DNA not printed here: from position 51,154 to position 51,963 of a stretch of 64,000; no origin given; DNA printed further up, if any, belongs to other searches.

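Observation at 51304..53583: In-frame STAS domain fused to acetyl-CoA synthetase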

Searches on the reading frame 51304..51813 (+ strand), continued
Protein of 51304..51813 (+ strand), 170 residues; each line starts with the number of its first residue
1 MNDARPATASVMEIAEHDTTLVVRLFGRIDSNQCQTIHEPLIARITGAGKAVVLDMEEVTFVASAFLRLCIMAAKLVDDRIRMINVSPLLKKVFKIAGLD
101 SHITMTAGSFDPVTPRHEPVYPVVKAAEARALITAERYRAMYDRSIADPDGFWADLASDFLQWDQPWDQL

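Call 37: find_homologous_proteins(query=A3, max_evalue=0.001)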
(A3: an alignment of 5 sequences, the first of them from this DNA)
Query A3 (5 sequences) (138 aa, profile of the alignment): 172 proteins with E <= 0.001 among 2364 candidates; the best 120 are listed.
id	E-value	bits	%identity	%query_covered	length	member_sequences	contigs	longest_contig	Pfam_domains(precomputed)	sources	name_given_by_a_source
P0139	1.1e-48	183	-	-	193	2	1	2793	PF16177.12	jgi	-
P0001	1.8e-32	130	81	100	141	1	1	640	PF01740.27,PF13466.13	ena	-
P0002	8.8e-28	115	74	86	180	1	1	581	PF01740.27,PF11149.14,PF13466.13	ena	-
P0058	2.4e-25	107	43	57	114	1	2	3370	PF01740.27,PF13466.13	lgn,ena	-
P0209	5.1e-25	106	33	62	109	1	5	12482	PF01740.27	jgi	-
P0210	6.1e-24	103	29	70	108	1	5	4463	-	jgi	jgi:anti-anti-sigma factor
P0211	9.6e-24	102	31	70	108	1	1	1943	-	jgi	jgi:anti-anti-sigma factor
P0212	9.9e-24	102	33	62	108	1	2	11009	PF01740.27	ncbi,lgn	ncbi:MAG: STAS domain-containing protein [bacterium]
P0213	2.9e-23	101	36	64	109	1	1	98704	PF01740.27,PF13466.13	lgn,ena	-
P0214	5.9e-23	100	53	36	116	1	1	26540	-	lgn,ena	-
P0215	8.2e-23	99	51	36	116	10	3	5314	-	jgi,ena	-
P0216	8.8e-23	99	29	62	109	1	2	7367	PF01740.27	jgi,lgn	jgi:anti-anti-sigma factor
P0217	1.1e-22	99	51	36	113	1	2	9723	PF01740.27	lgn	-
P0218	1.9e-22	98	48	36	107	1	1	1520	PF01740.27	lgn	-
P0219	3.6e-22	97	37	65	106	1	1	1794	PF01740.27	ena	-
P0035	5.8e-17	80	45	62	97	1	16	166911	PF01740.27,PF13466.13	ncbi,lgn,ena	-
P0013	4.6e-15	74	43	67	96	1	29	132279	PF01740.27,PF13466.13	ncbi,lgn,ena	-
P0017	2.6e-14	72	49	62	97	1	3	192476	PF01740.27,PF13466.13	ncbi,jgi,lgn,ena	ncbi:MAG: STAS domain-containing protein [Sulfuricellaceae bacterium]|jgi:anti-anti-sigma factor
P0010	2.5e-13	68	41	70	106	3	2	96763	PF01740.27,PF13466.13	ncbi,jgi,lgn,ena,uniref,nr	ncbi:STAS domain-containing protein [Methylotetracoccus oryzae]|uniref:STAS domain-containing protei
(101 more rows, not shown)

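Call 38: list_cluster_members(proteins=[P0080, P0138, P0139, P0172, P0001, P0002])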
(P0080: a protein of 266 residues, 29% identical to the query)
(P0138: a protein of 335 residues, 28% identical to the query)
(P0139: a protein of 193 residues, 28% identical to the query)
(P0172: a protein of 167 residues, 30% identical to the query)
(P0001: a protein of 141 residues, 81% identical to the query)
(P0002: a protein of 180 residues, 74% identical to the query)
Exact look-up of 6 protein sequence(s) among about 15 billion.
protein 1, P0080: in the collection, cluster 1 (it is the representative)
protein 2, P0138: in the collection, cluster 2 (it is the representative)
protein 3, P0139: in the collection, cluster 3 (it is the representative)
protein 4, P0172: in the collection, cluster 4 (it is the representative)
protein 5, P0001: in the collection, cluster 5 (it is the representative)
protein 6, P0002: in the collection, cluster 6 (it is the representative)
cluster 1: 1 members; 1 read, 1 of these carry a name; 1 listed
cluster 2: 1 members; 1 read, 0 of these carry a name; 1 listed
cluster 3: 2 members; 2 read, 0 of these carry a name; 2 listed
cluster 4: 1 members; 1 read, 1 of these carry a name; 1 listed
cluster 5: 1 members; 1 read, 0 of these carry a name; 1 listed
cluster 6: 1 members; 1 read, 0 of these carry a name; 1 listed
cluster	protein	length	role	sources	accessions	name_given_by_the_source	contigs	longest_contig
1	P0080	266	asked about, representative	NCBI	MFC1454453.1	acetyl-coenzyme A synthetase N-terminal domain-containing protein, partial ...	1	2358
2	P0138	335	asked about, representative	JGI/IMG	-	-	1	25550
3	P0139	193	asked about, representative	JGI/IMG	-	-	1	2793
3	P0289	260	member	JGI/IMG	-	-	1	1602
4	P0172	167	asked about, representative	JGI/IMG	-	anti-anti-sigma factor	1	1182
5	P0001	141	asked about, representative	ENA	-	-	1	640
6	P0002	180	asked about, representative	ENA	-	-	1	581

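Call 39: find_encoding_contigs(protein=P0139, flank=3000, max_places=3)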
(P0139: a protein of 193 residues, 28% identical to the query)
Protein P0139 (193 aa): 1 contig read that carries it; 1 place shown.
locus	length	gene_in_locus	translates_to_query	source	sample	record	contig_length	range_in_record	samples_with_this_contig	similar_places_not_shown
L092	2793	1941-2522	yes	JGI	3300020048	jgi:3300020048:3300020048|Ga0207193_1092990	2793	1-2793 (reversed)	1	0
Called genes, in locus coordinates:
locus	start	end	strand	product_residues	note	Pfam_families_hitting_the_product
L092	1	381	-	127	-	?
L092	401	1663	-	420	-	-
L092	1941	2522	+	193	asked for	PF16177:ACAS_N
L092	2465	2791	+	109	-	?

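Call 40: find_encoding_contigs(protein=P0138, flank=10000, max_places=2)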
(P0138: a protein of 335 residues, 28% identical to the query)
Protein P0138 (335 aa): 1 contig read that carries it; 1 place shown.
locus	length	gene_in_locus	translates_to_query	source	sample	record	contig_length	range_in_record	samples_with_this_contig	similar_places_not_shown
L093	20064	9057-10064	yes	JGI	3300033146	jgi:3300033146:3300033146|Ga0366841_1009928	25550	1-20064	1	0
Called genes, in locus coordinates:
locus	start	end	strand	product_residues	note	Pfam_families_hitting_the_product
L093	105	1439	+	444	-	PF17785:PUA_3, PF13649:Methyltransf_25 (faint), PF10672:Methyltrans_SAM, PF03602:Cons_hypoth95, PF05175:MTS (weak), PF01728:FtsJ, PF13847:Methyltransf_31, PF09445:Methyltransf_15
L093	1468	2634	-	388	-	PF00682:HMGL-like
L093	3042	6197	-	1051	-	PF13517:FG-GAP_3 (faint), PF14312:FG-GAP_2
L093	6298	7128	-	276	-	PF00160:Pro_isomerase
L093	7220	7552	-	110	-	PF00254:FKBP_C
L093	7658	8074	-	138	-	PF12975:DUF3859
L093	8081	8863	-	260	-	PF08282:Hydrolase_3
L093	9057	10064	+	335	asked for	PF13466:STAS_2 (faint), PF16177:ACAS_N, PF00501:AMP-binding, PF13193:AMP-binding_C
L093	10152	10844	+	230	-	-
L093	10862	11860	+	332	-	PF14057:GGGtGRT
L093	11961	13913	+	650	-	PF00521:DNA_topoisoIV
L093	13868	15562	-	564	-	PF00534:Glycos_transf_1 (weak), PF13692:Glyco_trans_1_4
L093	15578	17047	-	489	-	PF02465:FliD_N, PF07195:FliD_C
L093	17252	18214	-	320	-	PF00669:Flagellin_N, PF00700:Flagellin_C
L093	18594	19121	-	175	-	-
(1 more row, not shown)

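Call 41: find_encoding_contigs(protein=P0080, flank=3000, max_places=2)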
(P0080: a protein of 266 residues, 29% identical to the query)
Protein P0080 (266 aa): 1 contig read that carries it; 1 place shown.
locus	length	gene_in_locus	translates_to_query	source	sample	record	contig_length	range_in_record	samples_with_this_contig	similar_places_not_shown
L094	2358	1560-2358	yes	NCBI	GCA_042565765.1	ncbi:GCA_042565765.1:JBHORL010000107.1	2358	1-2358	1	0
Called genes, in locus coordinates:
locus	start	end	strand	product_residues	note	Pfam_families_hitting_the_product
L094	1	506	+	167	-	PF06325:PrmA, PF13489:Methyltransf_23 (weak), PF05175:MTS (weak), PF13847:Methyltransf_31, PF08241:Methyltransf_11 (weak), PF13649:Methyltransf_25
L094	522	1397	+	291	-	PF01738:DLH (weak), PF00561:Abhydrolase_1 (faint), PF12146:Hydrolase_4 (faint), PF00326:Peptidase_S9, PF08840:BAAT_C (faint)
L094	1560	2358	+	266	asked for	PF16177:ACAS_N, PF00501:AMP-binding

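Call 44: find_related_loci(query=A1, collection=metagenome_contigs, flank=10000)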
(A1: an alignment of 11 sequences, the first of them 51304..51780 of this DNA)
Query A1 (159 aa) in metagenome_contigs; peptide patterns used: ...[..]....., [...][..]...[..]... (x = any residue, [..] = any of these).
245 stretches matched a pattern; 106 encode a relative of the query (tblastn E <= 1e-3); the best 80 are kept; 80 distinct loci.
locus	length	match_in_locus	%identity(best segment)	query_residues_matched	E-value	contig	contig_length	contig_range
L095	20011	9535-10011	87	1-159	5e-91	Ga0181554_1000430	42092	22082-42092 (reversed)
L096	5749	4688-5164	81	1-159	7e-82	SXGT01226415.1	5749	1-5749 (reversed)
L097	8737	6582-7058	79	1-159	4e-80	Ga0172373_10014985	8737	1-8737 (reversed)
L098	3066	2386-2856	76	4-159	3e-75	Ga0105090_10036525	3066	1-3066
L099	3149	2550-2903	42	1-105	1e-22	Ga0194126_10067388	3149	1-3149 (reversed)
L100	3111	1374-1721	41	1-103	1e-21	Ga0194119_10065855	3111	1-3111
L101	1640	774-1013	50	27-105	5e-20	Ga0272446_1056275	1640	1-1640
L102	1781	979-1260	45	11-103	2e-19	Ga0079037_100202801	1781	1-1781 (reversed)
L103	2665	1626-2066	36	11-139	2e-19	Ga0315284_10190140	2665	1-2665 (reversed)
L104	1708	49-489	36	11-139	2e-19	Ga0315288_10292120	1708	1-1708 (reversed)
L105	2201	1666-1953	45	10-103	2e-19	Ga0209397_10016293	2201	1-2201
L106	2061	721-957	47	28-105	5e-19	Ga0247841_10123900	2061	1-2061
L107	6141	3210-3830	40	21-113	5e-19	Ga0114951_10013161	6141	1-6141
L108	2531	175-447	42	16-105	5e-19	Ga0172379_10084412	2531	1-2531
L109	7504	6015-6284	42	19-105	2e-18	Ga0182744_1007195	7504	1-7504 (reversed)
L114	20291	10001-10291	39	10-105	6e-18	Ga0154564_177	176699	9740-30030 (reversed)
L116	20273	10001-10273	40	16-105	9e-17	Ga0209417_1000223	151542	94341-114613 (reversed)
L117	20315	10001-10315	38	9-114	2e-17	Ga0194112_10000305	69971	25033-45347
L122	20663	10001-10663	37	10-112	5e-17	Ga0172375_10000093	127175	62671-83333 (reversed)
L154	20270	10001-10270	36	22-111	9e-14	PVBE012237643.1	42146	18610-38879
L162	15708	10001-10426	30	18-152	1e-11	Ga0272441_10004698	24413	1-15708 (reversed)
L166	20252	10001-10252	36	22-105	1e-12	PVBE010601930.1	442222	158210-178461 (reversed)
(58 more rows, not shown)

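Call 50: search_protein_families(library=pfam, proteins=[L154:4697-6979:+, L154:7003-8469:+, L154:8500-9933:+, L154:9968-10285:+, L154:10404-11360:+, L154:11674-13914:+, L154:14018-15229:+, L154:3287-3703:+, L154:1524-1940:+, L154:2338-2700:+], max_evalue=0.001)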
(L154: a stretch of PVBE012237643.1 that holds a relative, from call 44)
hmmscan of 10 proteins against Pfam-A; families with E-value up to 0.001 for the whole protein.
L154:4697-6979:+ (761 aa): 4 families
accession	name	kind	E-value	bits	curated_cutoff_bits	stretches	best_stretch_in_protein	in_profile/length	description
PF00501.34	AMP-binding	-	4e-84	283.1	29.9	1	191-596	3-384/384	AMP-binding enzyme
PF16177.11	ACAS_N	-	2.2e-22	79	27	1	134-188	1-55/55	Acetyl-coenzyme A synthetase N-terminus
PF13193.12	AMP-binding_C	-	3.2e-22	79.7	24.5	1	649-727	1-76/76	AMP-binding enzyme C-terminal domain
PF01740.26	STAS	-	6.1e-05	23.2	22.6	1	21-112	19-105/106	STAS domain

L154:7003-8469:+ (488 aa): 1 family
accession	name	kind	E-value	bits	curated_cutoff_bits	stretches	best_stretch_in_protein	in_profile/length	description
PF00171.27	Aldedh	-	4.9e-25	88.4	23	1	6-413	28-429/461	Aldehyde dehydrogenase family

L154:8500-9933:+ (477 aa): 1 family
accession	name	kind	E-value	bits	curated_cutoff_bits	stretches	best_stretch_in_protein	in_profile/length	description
PF00171.27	Aldedh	-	1.6e-20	73.6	23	2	9-268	30-291/461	Aldehyde dehydrogenase family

L154:9968-10285:+ (105 aa): 1 family
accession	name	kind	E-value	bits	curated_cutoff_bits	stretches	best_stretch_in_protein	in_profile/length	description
PF01740.26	STAS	-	2.4e-06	27.7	22.6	1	9-95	9-99/106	STAS domain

L154:10404-11360:+ (318 aa): 1 family
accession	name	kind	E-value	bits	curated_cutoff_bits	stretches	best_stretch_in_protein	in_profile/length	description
PF03747.19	ADP_ribosyl_GH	-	2.2e-72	244.6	26.2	1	19-292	2-285/287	ADP-ribosylglycohydrolase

L154:11674-13914:+ (746 aa): 1 family
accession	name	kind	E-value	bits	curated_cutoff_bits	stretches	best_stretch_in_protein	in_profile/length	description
PF07494.17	Reg_prop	-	1.6e-11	43.3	20.4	1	254-275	2-23/24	Two component regulator propeller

L154:14018-15229:+ (403 aa): 5 families
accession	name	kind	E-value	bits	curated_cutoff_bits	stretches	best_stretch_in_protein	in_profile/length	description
PF13088.12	BNR_2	-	5.1e-54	183.9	31.4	2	208-373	113-277/277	BNR repeat-like domain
PF02012.26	BNR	-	2.7e-08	33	27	0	235-245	2-12/12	BNR/Asp-box repeat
PF13859.12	BNR_3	-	5.6e-07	29.7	27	1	216-294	133-211/308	BNR repeat-like domain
PF24316.1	Tli3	-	1.5e-05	25.8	27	0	326-355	78-107/129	T6SS Tli3 immunity protein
PF15902.12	Sortilin-Vps10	-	2.6e-05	23.7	33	1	233-396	3-159/446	Sortilin, neurotensin receptor 3,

L154:3287-3703:+ (138 aa): 0 families

L154:1524-1940:+ (138 aa): 0 families

L154:2338-2700:+ (120 aa): 1 family
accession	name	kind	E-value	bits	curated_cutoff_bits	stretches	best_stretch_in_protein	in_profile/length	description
PF11964.13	SpoIIAA-like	-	2.7e-29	102.4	25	1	13-117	2-104/106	SpoIIAA-like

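Call 52: search_protein_families(library=ncbifam, proteins=[L001:4556-5977:+, L089:3553-4989:+, L154:7003-8469:+, L154:8500-9933:+], max_evalue=1e-10)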
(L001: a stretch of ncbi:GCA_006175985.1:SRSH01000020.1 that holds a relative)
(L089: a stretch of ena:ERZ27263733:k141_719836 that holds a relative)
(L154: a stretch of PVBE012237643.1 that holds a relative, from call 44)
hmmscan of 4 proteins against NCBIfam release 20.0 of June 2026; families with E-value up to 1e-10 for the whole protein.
L001:4556-5977:+ (473 aa): 19 families
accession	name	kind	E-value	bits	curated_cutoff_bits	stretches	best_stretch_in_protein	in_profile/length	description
NF010378.0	PRK13805.1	equivalog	1.8e-171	572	951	1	5-459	15-470/872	bifunctional acetaldehyde-CoA/alcohol dehydrogenase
TIGR02518.1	EutH_ACDH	equivalog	3.9e-146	487.7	620.1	1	5-439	9-442/488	acetaldehyde dehydrogenase (acetylating)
NF047625.1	AcylSulfactDhSauS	equivalog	3e-103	346.1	600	1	5-445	5-447/464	acylating sulfoacetaldehyde dehydrogenase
NF011927.0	PRK15398.1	subfamily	8.1e-67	225.9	403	1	5-418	37-441/465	aldehyde dehydrogenase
NF001221.0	PRK00197.1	equivalog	1e-16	60.7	289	1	94-394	110-370/418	glutamate-5-semialdehyde dehydrogenase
NF040648.1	lactal_redase_Meth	equivalog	1.1e-16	61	650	1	64-395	95-425/463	lactaldehyde dehydrogenase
NF045736.1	PaDhStyDRhodo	equivalog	2e-14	53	800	1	97-395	140-441/479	phenylacetaldehyde dehydrogenase StyD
TIGR01780.1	SSADH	subfamily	1.8e-13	50.2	646.35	1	4-265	19-282/448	succinate-semialdehyde dehydrogenase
NF040792.1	glyc_ald_dh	equivalog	3e-13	49.5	760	1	7-401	38-443/488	D-glyceraldehyde dehydrogenase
TIGR00407.1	proA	equivalog_domain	8.3e-13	47.9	317.45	1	90-265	91-267/398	glutamate-5-semialdehyde dehydrogenase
NF042993.1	AlphKGSA_gudD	equivalog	1.8e-12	46.8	770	0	89-259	127-299/481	alpha-ketoglutaric semialdehyde dehydrogenase GucD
NF006992.0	PRK09457.1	subfamily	2e-12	46.5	514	1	4-395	37-433/487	succinylglutamate-semialdehyde dehydrogenase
NF007352.0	PRK09847.1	equivalog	4.1e-12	45.4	850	1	92-392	149-452/495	aldehyde dehydrogenase PuuC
NF002852.0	PRK03137.1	subfamily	1.2e-11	44.1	648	0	97-401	168-479/514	L-glutamate gamma-semialdehyde dehydrogenase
TIGR03250.1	PhnAcAld_DH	equivalog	3.1e-11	42.6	635.65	1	88-391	126-428/472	phosphonoacetaldehyde dehydrogenase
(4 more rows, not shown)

L089:3553-4989:+ (478 aa): 12 families
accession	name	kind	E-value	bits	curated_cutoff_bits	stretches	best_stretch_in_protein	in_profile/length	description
NF010378.0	PRK13805.1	equivalog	2.7e-169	564.8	951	1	5-463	11-469/872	bifunctional acetaldehyde-CoA/alcohol dehydrogenase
TIGR02518.1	EutH_ACDH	equivalog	2.6e-145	485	620.1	1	12-445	12-443/488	acetaldehyde dehydrogenase (acetylating)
NF047625.1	AcylSulfactDhSauS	equivalog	1.1e-104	350.9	600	1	8-446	4-443/464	acylating sulfoacetaldehyde dehydrogenase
NF011927.0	PRK15398.1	subfamily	1.7e-62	211.6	403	1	9-404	37-424/465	aldehyde dehydrogenase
NF001221.0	PRK00197.1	equivalog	4.7e-21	75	289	1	102-399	114-370/418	glutamate-5-semialdehyde dehydrogenase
NF040648.1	lactal_redase_Meth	equivalog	2.8e-16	59.6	650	1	7-400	32-425/463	lactaldehyde dehydrogenase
TIGR00407.1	proA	equivalog_domain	5.3e-16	58.4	317.45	1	99-397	98-359/398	glutamate-5-semialdehyde dehydrogenase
TIGR01804.1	BADH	equivalog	8.5e-15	54.2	668.6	1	5-270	32-299/467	betaine-aldehyde dehydrogenase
NF006992.0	PRK09457.1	subfamily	1.7e-13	50.1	514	1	5-401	34-434/487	succinylglutamate-semialdehyde dehydrogenase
NF050084.1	pip_6_carb_DH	equivalog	1.1e-12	47.6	730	1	5-387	16-408/475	L-piperidine-6-carboxylate dehydrogenase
NF047626.1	SulfactDhSafD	equivalog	2e-11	43.6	700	1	96-398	118-415/454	sulfoacetaldehyde dehydrogenase SafD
TIGR03240.1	arg_catab_astD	equivalog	3.2e-11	42.7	579.3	0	6-401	33-432/484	succinylglutamate-semialdehyde dehydrogenase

L154:7003-8469:+ (488 aa): 8 families
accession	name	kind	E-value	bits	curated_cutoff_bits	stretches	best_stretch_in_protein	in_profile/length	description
NF010378.0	PRK13805.1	equivalog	6.2e-174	580.2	951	1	6-473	13-469/872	bifunctional acetaldehyde-CoA/alcohol dehydrogenase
TIGR02518.1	EutH_ACDH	equivalog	3.7e-149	497.7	620.1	1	8-455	9-443/488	acetaldehyde dehydrogenase (acetylating)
NF047625.1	AcylSulfactDhSauS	equivalog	1.2e-102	344.1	600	1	6-464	3-450/464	acylating sulfoacetaldehyde dehydrogenase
NF011927.0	PRK15398.1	subfamily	1.1e-66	225.5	403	1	7-441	36-448/465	aldehyde dehydrogenase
NF040648.1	lactal_redase_Meth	equivalog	4.8e-15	55.5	650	1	6-411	32-426/463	lactaldehyde dehydrogenase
NF042993.1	AlphKGSA_gudD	equivalog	6.6e-12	44.9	770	0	7-277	42-303/481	alpha-ketoglutaric semialdehyde dehydrogenase GucD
NF001221.0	PRK00197.1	equivalog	2.4e-11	43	289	0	92-409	105-370/418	glutamate-5-semialdehyde dehydrogenase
NF006916.0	PRK09407.1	equivalog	6.4e-11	41.5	521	0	226-408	266-451/526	succinic semialdehyde dehydrogenase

L154:8500-9933:+ (477 aa): 5 families
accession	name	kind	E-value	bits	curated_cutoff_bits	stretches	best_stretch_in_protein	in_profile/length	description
NF010378.0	PRK13805.1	equivalog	4.7e-128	428.4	951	1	8-462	14-469/872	bifunctional acetaldehyde-CoA/alcohol dehydrogenase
TIGR02518.1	EutH_ACDH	equivalog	1.4e-106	357.3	620.1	1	11-442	11-441/488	acetaldehyde dehydrogenase (acetylating)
NF047625.1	AcylSulfactDhSauS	equivalog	1.8e-74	251.2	600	1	9-446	5-444/464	acylating sulfoacetaldehyde dehydrogenase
NF011927.0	PRK15398.1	subfamily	2.8e-46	158.1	403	1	10-405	38-425/465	aldehyde dehydrogenase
NF040648.1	lactal_redase_Meth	equivalog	1.9e-12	46.9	650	1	10-398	35-424/463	lactaldehyde dehydrogenase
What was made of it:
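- A gene scoring 485-498 bits on TIGR02518 and 565-580 bits on the AdhE N-terminal-domain model (call 52) lies immediately upstream on the same strand in 52 of 68 loci.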
